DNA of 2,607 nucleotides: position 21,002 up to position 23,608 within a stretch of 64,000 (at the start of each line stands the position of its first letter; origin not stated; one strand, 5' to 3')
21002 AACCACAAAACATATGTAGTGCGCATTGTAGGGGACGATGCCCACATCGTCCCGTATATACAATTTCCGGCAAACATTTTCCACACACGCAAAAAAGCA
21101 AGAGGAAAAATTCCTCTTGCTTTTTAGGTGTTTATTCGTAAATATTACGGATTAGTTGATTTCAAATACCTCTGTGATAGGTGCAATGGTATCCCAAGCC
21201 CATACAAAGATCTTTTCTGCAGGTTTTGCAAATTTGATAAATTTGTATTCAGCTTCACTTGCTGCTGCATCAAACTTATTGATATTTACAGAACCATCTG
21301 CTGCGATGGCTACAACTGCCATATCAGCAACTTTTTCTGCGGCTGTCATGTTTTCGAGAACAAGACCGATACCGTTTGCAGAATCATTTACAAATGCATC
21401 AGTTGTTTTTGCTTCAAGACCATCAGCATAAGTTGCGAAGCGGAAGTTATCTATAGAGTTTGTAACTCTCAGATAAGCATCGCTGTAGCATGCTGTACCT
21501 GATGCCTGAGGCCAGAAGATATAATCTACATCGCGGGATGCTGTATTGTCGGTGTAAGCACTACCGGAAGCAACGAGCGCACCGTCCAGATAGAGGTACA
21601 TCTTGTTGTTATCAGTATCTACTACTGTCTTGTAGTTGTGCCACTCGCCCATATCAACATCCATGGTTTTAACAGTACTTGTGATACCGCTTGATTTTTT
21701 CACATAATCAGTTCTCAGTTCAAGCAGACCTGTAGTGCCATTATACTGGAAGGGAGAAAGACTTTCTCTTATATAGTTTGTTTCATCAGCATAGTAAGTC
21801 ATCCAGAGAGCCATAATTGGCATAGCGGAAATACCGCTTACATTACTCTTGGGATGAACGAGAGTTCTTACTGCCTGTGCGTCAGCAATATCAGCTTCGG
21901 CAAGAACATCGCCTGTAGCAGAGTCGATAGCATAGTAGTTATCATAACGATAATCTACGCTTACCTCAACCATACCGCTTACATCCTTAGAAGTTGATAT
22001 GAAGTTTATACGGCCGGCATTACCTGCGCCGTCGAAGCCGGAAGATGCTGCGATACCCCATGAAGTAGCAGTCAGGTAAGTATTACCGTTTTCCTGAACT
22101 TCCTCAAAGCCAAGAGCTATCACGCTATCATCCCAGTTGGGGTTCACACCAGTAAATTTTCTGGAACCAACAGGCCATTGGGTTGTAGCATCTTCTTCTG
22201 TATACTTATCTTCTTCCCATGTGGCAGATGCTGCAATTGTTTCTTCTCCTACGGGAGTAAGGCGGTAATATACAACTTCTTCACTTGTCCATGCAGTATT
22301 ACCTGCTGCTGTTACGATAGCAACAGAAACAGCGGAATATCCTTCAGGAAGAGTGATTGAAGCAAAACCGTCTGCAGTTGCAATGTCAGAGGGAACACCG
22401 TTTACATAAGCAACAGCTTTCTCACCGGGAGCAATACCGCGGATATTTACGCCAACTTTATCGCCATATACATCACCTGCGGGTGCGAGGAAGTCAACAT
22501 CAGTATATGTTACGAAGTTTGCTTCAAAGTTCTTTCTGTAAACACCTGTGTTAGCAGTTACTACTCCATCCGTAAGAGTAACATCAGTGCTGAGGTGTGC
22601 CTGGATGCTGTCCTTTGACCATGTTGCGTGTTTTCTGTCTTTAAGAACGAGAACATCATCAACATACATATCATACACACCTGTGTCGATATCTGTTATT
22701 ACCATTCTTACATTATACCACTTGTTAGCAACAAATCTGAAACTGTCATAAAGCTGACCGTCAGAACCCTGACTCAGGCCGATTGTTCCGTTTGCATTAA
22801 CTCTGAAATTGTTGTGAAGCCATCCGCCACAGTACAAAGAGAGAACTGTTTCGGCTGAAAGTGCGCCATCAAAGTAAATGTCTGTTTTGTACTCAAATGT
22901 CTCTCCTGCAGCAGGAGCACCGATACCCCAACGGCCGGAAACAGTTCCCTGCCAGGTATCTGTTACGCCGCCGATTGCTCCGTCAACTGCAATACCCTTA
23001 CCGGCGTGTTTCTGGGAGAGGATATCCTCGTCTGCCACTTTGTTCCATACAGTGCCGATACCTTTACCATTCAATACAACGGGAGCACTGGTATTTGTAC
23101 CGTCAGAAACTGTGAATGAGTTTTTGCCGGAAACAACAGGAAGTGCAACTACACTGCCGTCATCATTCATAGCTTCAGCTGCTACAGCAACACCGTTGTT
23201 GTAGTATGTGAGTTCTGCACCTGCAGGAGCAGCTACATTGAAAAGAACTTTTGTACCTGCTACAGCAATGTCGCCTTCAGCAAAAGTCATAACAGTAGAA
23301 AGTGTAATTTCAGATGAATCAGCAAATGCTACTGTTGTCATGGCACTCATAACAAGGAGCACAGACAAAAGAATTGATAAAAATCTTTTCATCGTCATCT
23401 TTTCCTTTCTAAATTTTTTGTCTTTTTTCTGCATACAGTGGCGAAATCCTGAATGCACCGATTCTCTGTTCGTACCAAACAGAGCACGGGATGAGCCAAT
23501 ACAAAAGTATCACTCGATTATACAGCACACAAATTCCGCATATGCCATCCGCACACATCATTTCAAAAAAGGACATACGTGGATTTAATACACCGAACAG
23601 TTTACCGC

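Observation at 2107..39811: Family of GTAGGG-anchored GC-rich hairpins (REP-like) in seven intergenic arrays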

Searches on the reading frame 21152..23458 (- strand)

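Call 13: search_protein_families(library=pfam, proteins=[window:21152-23458:-])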
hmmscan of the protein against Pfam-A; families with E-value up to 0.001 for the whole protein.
window:21152-23458:- (768 aa): 1 family
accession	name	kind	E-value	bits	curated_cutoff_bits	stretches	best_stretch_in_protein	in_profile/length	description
PF14099.13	Polysacc_lyase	-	0.00033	21.1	29.9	0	235-316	133-203/210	Polysaccharide lyase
